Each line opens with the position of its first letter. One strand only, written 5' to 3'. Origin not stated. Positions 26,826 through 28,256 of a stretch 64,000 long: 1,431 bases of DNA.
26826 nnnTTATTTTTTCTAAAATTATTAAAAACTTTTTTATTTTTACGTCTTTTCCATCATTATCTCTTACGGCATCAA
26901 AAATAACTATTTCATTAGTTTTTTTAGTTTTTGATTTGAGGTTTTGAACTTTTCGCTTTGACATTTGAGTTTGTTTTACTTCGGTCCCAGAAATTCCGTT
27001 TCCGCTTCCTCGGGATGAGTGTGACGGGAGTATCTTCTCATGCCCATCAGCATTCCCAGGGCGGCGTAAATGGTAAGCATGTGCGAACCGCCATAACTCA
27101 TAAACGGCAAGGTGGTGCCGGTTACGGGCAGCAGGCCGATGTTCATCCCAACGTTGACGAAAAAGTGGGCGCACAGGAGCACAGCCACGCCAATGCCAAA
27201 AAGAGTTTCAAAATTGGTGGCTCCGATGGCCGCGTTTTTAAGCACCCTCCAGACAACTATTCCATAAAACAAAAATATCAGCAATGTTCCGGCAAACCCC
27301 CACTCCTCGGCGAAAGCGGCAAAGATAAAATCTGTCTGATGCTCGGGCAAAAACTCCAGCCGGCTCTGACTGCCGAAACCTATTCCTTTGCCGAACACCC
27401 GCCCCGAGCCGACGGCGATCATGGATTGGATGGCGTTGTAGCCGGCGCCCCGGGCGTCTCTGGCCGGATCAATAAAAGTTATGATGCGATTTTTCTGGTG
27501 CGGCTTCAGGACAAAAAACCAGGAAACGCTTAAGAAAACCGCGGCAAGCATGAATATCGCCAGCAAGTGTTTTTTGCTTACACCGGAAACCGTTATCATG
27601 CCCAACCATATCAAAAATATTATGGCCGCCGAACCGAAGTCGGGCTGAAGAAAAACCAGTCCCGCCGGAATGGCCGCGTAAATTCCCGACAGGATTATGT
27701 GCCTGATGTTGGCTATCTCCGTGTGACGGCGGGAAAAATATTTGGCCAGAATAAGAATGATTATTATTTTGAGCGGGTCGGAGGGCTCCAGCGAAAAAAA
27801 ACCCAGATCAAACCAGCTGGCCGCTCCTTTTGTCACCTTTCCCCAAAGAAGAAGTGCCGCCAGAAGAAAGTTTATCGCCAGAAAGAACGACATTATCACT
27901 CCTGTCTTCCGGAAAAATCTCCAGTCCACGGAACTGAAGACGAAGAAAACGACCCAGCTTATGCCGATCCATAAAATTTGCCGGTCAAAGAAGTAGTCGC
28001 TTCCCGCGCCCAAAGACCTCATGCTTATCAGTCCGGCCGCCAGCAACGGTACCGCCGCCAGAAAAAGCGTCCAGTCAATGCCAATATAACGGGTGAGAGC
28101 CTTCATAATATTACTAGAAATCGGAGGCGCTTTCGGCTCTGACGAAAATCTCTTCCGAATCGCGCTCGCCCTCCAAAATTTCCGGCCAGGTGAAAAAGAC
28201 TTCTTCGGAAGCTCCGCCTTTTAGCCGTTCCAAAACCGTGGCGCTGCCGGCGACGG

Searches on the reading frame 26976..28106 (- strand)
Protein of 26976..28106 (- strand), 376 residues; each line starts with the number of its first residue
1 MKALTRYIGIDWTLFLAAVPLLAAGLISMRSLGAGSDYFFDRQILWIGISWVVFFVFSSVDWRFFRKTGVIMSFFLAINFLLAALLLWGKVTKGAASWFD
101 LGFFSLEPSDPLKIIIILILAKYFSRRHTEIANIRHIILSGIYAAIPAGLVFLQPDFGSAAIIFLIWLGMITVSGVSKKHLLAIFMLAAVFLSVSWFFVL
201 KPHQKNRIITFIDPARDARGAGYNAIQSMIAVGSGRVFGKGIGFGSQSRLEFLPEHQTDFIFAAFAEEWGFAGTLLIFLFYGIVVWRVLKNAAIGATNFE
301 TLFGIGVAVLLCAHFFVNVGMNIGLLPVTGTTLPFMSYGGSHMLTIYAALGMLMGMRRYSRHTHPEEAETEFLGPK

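Call 30: search_protein_families(library=pfam, proteins=[window:26976-28106:-], max_evalue=0.001)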
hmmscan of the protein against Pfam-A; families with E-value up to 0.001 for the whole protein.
window:26976-28106:- (376 aa): 1 family
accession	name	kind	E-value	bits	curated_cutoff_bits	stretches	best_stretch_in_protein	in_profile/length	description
PF01098.24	FTSW_RODA_SPOVE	-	2.4e-88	297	26.4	1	16-361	14-355/356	Cell cycle protein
